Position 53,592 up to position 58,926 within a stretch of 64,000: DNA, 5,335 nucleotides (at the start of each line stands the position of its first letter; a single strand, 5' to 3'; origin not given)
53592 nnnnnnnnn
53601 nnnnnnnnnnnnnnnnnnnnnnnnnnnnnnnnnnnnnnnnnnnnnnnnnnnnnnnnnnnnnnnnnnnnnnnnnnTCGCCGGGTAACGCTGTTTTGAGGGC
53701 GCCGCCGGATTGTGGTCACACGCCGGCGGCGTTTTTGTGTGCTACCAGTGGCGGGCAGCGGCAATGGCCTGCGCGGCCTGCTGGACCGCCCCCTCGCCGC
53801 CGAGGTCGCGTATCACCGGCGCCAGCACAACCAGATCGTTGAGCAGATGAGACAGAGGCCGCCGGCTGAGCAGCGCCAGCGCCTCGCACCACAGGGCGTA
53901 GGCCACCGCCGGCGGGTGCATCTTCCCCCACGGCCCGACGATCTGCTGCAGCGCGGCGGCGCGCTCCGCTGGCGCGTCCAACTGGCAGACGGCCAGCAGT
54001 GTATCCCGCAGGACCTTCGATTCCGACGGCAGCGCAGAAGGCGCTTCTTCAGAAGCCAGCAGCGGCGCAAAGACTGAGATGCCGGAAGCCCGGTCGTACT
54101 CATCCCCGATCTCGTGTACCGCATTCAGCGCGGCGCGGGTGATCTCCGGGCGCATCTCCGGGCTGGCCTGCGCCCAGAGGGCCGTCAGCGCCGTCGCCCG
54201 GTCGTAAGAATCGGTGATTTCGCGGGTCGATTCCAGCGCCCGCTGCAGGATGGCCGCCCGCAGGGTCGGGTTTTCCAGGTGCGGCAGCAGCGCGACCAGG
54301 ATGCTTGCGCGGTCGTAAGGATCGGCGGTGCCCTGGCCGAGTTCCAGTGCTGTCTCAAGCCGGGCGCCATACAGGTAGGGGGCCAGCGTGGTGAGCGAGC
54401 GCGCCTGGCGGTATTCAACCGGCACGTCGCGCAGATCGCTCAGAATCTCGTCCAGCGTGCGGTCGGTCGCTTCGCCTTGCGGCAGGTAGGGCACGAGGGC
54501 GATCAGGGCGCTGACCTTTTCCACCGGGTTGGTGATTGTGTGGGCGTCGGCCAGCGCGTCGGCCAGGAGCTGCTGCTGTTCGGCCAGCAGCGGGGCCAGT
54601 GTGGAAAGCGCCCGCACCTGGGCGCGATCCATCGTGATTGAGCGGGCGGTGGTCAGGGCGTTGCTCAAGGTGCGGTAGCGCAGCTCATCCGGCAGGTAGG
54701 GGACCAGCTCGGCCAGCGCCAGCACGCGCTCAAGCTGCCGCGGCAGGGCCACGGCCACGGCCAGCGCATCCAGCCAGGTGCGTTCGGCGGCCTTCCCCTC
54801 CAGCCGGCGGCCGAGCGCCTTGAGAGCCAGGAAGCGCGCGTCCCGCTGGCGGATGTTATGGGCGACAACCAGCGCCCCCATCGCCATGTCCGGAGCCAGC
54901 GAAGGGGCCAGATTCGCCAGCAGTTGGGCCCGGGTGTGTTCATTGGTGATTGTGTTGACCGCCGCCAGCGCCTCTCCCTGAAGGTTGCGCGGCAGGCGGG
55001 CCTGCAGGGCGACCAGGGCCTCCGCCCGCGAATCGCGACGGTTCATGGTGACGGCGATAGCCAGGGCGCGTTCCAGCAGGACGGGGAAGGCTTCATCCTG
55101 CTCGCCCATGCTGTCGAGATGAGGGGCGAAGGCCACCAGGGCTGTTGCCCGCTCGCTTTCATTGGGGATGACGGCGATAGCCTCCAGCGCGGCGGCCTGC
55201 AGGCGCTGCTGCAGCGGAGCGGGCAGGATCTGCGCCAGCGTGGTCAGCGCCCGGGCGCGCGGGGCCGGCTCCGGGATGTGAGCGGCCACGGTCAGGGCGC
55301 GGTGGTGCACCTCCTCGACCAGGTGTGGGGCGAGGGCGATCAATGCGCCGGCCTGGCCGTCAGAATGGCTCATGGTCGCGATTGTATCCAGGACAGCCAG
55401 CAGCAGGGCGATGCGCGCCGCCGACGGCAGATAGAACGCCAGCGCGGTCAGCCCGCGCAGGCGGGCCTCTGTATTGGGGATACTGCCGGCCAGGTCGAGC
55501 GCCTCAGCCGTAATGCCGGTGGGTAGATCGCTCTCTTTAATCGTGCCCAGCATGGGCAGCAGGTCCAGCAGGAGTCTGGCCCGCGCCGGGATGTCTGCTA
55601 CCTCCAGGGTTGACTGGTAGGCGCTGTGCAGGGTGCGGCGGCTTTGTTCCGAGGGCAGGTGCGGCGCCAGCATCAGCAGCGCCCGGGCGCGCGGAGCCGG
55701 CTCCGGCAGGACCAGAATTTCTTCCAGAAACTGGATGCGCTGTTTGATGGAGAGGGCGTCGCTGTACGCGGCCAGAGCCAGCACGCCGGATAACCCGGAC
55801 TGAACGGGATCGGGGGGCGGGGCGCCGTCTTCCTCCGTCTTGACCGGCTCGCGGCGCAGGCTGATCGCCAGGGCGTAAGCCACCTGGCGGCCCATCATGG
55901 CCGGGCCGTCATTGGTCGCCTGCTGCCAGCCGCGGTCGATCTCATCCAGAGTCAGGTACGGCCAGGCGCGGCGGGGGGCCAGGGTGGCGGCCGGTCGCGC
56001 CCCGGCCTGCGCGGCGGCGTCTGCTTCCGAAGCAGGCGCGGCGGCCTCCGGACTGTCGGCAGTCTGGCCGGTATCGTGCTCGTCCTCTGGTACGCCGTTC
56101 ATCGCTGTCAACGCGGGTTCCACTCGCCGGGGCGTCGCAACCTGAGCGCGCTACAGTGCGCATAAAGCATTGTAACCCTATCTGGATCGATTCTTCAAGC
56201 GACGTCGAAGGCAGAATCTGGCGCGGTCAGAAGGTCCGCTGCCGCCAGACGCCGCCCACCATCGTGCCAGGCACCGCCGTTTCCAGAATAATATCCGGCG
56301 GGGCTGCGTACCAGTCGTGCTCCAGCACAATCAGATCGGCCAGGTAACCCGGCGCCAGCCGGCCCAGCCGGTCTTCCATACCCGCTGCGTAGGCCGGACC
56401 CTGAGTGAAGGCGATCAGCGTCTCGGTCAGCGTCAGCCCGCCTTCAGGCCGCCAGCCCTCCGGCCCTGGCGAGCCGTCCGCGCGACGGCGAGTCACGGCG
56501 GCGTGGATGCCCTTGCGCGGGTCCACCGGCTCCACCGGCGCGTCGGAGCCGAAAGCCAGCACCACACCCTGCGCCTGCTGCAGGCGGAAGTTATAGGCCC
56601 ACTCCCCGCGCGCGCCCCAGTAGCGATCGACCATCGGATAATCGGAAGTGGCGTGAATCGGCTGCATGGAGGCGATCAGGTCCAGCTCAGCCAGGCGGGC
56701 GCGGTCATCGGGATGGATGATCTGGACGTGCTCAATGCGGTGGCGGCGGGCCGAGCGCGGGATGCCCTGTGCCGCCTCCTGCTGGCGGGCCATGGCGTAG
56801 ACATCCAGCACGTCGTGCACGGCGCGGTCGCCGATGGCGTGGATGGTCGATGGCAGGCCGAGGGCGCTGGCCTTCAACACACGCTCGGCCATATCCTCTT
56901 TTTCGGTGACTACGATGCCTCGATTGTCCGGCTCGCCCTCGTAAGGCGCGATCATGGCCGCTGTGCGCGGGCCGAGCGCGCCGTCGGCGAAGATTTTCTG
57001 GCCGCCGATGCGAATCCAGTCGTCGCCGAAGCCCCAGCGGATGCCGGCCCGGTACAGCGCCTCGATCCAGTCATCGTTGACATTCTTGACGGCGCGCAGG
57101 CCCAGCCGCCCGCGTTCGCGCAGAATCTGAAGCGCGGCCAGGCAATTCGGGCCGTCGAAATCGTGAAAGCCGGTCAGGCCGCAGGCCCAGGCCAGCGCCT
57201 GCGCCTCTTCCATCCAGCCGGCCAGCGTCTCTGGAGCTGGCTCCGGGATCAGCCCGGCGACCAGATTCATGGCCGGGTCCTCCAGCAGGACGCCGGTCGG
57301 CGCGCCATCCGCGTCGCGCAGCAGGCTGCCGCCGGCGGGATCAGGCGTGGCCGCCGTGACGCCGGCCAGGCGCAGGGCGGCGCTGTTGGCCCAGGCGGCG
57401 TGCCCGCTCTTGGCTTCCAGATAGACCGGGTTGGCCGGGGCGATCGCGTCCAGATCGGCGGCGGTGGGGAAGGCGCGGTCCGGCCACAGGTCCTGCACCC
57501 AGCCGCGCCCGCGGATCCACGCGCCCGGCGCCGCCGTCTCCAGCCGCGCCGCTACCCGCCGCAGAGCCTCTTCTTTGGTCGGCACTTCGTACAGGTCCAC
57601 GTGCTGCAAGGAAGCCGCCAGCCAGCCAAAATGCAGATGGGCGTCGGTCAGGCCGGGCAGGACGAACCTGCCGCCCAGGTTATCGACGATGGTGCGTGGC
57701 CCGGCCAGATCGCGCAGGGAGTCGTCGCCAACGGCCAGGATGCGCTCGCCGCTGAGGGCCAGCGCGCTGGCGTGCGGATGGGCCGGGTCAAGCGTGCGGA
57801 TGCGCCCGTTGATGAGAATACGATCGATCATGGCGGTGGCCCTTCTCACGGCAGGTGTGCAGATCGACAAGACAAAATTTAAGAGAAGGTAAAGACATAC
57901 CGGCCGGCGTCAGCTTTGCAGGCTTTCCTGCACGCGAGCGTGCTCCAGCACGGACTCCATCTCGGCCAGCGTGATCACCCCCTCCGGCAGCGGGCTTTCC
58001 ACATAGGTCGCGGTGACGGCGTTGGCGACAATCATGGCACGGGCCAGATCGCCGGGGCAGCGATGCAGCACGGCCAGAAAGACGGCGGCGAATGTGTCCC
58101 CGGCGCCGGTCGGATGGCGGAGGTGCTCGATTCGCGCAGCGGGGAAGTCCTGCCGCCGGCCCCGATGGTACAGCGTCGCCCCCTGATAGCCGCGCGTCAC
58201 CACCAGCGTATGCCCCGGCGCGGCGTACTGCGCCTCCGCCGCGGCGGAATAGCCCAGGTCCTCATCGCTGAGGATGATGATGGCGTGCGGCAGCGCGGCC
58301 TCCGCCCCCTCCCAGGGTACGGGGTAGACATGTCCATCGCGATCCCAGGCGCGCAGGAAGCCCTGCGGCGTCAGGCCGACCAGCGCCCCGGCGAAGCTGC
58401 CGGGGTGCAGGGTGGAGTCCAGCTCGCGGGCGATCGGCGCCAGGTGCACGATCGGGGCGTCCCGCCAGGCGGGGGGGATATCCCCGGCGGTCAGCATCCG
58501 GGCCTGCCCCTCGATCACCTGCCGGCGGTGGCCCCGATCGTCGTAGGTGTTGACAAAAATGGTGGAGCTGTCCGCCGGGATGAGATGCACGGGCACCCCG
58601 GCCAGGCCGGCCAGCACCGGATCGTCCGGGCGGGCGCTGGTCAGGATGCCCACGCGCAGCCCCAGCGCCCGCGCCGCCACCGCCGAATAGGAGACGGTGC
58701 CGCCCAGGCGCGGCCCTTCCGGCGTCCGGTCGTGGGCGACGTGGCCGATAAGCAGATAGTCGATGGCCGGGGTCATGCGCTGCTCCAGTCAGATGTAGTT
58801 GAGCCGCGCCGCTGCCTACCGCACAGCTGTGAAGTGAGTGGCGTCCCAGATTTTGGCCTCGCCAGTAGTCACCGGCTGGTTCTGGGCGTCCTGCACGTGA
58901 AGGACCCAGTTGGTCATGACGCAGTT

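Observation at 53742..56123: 793-aa protein made of ~17 tandem '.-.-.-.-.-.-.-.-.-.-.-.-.' helical repeats, convergent with the Che operon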

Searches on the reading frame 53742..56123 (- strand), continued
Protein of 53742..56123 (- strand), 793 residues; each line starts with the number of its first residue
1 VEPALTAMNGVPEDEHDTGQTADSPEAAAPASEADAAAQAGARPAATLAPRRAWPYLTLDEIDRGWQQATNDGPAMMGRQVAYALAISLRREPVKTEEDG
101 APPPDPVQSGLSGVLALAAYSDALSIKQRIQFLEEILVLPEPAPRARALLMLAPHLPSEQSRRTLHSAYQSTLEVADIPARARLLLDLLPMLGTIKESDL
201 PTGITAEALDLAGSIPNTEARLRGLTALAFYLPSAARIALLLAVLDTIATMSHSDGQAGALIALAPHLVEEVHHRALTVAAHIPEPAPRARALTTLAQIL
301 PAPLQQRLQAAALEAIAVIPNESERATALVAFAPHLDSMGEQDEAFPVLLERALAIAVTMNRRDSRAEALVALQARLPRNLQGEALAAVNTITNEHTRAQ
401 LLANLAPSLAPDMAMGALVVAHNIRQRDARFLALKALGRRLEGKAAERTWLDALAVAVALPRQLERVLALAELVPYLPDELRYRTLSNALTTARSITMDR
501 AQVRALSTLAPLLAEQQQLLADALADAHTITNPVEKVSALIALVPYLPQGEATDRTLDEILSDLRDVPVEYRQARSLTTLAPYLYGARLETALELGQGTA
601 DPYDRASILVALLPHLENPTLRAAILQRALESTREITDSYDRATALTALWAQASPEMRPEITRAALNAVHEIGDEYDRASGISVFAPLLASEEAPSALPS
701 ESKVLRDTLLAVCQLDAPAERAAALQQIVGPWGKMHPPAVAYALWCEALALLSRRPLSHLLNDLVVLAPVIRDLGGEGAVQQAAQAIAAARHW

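Call 77: search_dna_similar(query=window:53742-56123:-, collection=plasmids, mode=protein, max_evalue=0.000001, max_rows=25)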
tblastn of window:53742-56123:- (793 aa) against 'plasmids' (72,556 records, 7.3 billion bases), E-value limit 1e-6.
Records with a match: 11; places in all: 34; records where one place covers at least 80% of the query: 0.
Best place of each record, by identity: <60% 11.
By first word of the organism name: Leptolyngbya 4; Nostoc 2; Tolypothrix 2; Calothrix 1; Microchaete 1; Nostocales 1.
By predicted mobility (MOB-suite, as given by PLSDB): non-mobilizable 6; mobilizable 3; conjugative 2.
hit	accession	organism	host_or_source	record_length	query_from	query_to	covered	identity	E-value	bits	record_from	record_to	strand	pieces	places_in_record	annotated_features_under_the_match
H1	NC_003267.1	Nostoc sp. PCC 7120 = FACHB-418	-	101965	199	682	61%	32.6%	3e-8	66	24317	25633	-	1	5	pentapeptide repeat-containing protein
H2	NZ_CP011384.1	Calothrix sp. 336/3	-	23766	200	683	61%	31.4%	9e-12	77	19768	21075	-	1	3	NB-ARC domain-containing protein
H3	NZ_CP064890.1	Tolypothrix sp. PCC 7601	Fresh water sample,Fresh water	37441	204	685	61%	30.7%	6e-12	77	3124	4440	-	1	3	NB-ARC domain-containing protein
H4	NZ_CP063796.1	Tolypothrix sp. PCC 7712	Soil sample,soil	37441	204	685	61%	30.7%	6e-12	77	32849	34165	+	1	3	NB-ARC domain-containing protein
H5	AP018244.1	Microchaete diplosiphon NIES-3275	-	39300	204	685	61%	30.7%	6e-12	77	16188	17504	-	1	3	regulatory protein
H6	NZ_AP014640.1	Leptolyngbya boryana IAM M-101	-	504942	204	685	61%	29.8%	1e-14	87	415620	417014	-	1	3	NB-ARC domain-containing protein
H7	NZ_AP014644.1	Leptolyngbya boryana dg5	-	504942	204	685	61%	29.8%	1e-14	87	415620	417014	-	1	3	NB-ARC domain-containing protein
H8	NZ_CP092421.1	Leptolyngbya boryana IU 594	-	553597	204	685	61%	29.8%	1e-14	87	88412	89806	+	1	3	NB-ARC domain-containing protein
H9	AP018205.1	Leptolyngbya boryana NIES-2135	-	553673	204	685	61%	29.8%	1e-14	87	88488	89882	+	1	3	apoptotic protease-activating factor 1 like protein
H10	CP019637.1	Nostocales cyanobacterium HT-58-2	mixed culture,Nan Madol, Pohnpei soil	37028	323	793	56%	29.3%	1e-9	90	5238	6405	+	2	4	none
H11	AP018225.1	Nostoc linckia NIES-25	-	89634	346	777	54%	28.2%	3e-10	72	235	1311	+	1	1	regulatory protein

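Call 78: get_annotated_region(hit=H1, flank=4000)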
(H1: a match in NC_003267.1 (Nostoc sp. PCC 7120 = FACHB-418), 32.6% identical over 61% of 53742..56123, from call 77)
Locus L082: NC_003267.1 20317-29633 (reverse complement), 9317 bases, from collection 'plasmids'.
description: Nostoc sp. PCC 7120 = FACHB-418 plasmid pCC7120gamma, complete sequence
organism: Nostoc sp. PCC 7120 = FACHB-418 (NCBI taxid 103690)
taxonomy: Bacteria; Cyanobacteriota; Cyanophyceae; Nostocales; Nostocaceae; Nostoc; Nostoc sp. PCC 7120 = FACHB-418
host: -; source: -; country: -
typing (MOB-suite, as given by PLSDB): conjugative; replicon rep_cluster_776; relaxase MOBF; mating-pair formation MPF_T
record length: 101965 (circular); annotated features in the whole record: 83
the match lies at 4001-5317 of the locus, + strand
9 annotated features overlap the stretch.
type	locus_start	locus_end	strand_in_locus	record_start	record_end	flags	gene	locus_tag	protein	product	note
CDS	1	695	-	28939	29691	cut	-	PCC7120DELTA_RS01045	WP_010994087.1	antirestriction protein ArdA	-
CDS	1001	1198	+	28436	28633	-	-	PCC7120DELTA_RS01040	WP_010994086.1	hypothetical protein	-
CDS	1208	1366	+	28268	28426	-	-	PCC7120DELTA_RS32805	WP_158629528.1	hypothetical protein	-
CDS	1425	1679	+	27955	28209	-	-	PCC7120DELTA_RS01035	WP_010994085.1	hypothetical protein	-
CDS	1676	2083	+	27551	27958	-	-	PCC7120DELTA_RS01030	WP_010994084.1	type II toxin-antitoxin system VapC family toxin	-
CDS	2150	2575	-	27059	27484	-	-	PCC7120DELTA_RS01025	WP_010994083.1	hypothetical protein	-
CDS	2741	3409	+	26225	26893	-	-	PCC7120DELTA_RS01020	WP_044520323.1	hypothetical protein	-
CDS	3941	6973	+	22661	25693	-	-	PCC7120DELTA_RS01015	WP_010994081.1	pentapeptide repeat-containing protein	-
CDS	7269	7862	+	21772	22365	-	-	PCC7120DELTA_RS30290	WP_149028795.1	hypothetical protein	-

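Call 79: get_annotated_region(hit=H6, flank=4000)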
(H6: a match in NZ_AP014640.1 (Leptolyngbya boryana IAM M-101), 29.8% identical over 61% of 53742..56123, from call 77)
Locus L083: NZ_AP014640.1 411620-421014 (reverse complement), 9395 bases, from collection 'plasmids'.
description: Leptolyngbya boryana IAM M-101 plasmid pLBX
organism: Leptolyngbya boryana IAM M-101 (NCBI taxid 411966)
taxonomy: Bacteria; Cyanobacteriota; Cyanophyceae; Leptolyngbyales; Leptolyngbyaceae; Leptolyngbya; Leptolyngbya boryana; Leptolyngbya boryana IAM M-101
host: -; source: -; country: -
typing (MOB-suite, as given by PLSDB): non-mobilizable
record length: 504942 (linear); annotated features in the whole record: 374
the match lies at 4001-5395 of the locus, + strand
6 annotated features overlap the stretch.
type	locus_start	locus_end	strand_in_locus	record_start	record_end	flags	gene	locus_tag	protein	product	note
CDS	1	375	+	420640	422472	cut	-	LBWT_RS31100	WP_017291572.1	helix-turn-helix transcriptional regulator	-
CDS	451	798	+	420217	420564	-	-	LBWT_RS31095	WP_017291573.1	DUF6788 family protein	-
CDS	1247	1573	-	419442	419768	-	-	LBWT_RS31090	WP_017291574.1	hypothetical protein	-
CDS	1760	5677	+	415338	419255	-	-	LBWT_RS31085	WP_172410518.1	NB-ARC domain-containing protein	-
CDS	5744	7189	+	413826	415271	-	istA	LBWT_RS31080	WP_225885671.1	IS21 family transposase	-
CDS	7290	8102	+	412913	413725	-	istB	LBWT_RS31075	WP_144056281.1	IS21-like element helper ATPase IstB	-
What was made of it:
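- Cyanobacterial relatives lie on plasmids beside toxin-antitoxin, anti-restriction and IS elements (calls 77-79).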

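Call 96: find_encoding_contigs(protein=P0036, flank=5000, max_places=1)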
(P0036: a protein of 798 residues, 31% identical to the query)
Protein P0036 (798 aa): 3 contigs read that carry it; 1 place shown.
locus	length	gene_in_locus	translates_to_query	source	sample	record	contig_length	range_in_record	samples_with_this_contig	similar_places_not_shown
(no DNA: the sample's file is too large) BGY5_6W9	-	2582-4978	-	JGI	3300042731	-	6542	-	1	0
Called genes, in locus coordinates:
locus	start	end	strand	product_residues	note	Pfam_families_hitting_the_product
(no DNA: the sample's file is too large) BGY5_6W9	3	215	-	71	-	?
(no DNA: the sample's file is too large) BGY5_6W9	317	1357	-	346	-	PF08545:ACP_syn_III, PF08541:ACP_syn_III_C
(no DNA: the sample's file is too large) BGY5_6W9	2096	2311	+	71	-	PF07311:Dodecin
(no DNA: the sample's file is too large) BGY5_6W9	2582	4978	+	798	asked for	-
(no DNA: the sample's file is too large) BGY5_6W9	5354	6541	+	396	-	?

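Call 97: find_encoding_contigs(protein=P0041, flank=5000, max_places=1)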
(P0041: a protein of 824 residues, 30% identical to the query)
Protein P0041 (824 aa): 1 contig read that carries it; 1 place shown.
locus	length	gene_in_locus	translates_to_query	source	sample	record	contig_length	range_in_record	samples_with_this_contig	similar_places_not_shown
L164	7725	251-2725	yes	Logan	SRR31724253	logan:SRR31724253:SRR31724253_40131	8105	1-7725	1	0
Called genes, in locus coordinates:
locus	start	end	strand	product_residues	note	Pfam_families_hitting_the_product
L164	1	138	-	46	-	?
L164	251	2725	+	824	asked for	-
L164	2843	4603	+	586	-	PF05729:NACHT (faint), PF13191:AAA_16 (weak), PF13401:AAA_22 (weak), PF24883:NPHP3_N (weak)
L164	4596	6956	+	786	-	-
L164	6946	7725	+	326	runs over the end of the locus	-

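Call 98: find_encoding_contigs(protein=P0045, flank=5000, max_places=1)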
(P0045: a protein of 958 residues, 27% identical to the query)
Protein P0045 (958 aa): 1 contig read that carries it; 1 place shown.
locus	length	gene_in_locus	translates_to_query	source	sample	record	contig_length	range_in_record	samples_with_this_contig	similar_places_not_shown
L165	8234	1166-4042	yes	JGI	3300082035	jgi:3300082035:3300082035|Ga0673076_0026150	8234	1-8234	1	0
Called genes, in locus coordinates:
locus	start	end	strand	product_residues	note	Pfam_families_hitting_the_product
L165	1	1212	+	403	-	?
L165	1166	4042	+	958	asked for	-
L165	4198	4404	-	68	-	-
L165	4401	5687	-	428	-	PF12307:DUF3631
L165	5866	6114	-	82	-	PF13560:HTH_31, PF01381:HTH_3, PF14549:P22_Cro (weak)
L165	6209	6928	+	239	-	-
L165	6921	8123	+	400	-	PF00589:Phage_integrase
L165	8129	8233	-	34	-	?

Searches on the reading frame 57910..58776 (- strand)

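Call 14: search_protein_families(library=pfam, proteins=[window:57910-58776:-], max_evalue=0.001)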
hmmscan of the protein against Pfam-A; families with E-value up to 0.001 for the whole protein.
window:57910-58776:- (288 aa): 1 family
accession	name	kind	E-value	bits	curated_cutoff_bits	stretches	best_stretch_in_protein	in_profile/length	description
PF00294.29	PfkB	-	1.8e-11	44.4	25.8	1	184-262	210-293/302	pfkB family carbohydrate kinase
